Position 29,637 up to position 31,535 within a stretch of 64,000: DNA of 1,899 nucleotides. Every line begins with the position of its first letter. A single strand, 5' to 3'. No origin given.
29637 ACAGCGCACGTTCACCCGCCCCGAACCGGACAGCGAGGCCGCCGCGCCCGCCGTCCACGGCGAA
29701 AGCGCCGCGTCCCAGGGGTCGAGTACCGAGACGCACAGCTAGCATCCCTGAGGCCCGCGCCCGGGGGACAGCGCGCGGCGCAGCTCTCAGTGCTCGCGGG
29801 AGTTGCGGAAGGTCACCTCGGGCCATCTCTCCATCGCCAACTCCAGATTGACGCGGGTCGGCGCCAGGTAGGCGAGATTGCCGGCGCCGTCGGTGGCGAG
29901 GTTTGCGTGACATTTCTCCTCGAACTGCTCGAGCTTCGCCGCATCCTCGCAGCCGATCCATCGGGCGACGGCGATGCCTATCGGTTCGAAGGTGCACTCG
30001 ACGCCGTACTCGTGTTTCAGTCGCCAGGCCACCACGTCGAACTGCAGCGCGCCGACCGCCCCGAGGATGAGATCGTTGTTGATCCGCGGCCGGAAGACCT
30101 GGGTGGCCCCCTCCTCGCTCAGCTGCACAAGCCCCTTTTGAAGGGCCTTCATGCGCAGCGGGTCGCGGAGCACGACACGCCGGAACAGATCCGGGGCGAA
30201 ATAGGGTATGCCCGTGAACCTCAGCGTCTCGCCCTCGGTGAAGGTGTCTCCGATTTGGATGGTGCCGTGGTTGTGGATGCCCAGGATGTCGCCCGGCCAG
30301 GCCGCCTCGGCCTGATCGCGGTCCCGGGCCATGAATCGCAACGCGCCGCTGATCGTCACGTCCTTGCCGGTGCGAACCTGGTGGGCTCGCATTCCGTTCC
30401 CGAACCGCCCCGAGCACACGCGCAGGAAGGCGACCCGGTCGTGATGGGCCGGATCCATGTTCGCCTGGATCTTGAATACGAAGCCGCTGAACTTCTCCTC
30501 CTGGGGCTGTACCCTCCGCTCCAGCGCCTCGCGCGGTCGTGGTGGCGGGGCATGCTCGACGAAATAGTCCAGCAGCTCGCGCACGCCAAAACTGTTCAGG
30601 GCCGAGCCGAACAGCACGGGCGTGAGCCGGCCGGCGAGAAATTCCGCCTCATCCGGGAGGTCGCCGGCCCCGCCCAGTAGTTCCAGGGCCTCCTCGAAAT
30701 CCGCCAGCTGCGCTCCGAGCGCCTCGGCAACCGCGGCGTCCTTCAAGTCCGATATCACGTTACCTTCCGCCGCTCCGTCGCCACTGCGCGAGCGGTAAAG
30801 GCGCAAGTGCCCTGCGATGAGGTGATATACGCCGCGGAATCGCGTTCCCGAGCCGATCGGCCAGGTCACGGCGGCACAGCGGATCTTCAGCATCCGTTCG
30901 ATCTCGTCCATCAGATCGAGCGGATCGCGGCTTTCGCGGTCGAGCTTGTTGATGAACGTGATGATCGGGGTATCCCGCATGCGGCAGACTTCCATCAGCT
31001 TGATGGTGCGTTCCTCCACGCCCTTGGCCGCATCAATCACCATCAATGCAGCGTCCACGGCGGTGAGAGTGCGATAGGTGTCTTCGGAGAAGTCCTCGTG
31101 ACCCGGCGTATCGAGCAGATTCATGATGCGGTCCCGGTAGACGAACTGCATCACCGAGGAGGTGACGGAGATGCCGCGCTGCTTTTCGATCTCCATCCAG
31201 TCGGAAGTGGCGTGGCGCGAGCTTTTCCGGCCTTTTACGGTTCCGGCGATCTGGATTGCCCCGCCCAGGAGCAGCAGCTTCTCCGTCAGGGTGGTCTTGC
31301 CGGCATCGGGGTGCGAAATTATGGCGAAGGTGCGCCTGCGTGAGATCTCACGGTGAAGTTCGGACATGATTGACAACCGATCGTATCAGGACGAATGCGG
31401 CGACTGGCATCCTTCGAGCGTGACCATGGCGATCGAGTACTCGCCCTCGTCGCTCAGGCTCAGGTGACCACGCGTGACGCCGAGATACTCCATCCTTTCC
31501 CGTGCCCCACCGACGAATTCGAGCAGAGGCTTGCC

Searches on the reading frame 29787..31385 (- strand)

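Call 61: search_protein_families(library=pfam, proteins=[window:29787-31385:-], max_evalue=0.00001)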
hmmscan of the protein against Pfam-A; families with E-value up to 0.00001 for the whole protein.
window:29787-31385:- (532 aa): 5 families
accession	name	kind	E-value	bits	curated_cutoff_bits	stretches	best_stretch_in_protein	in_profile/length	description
PF00009.33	GTP_EFTU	-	4.8e-51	173.5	26.5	1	16-281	2-188/188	Elongation factor Tu GTP binding domain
PF16658.11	RF3_C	-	6.4e-45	152.6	40.1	1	390-517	1-131/132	Class II release factor RF3, C-terminal domain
PF22042.2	EF-G_D2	-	9.9e-22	77.3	27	1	298-384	1-83/84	Elongation factor G domain 2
PF03144.31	GTP_EFTU_D2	-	1.8e-09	38.3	30.3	1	317-383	2-73/73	Elongation factor Tu domain 2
PF01926.29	MMR_HSR1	-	1.9e-06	28.4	21.9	1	20-147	2-113/113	50S ribosome-binding GTPase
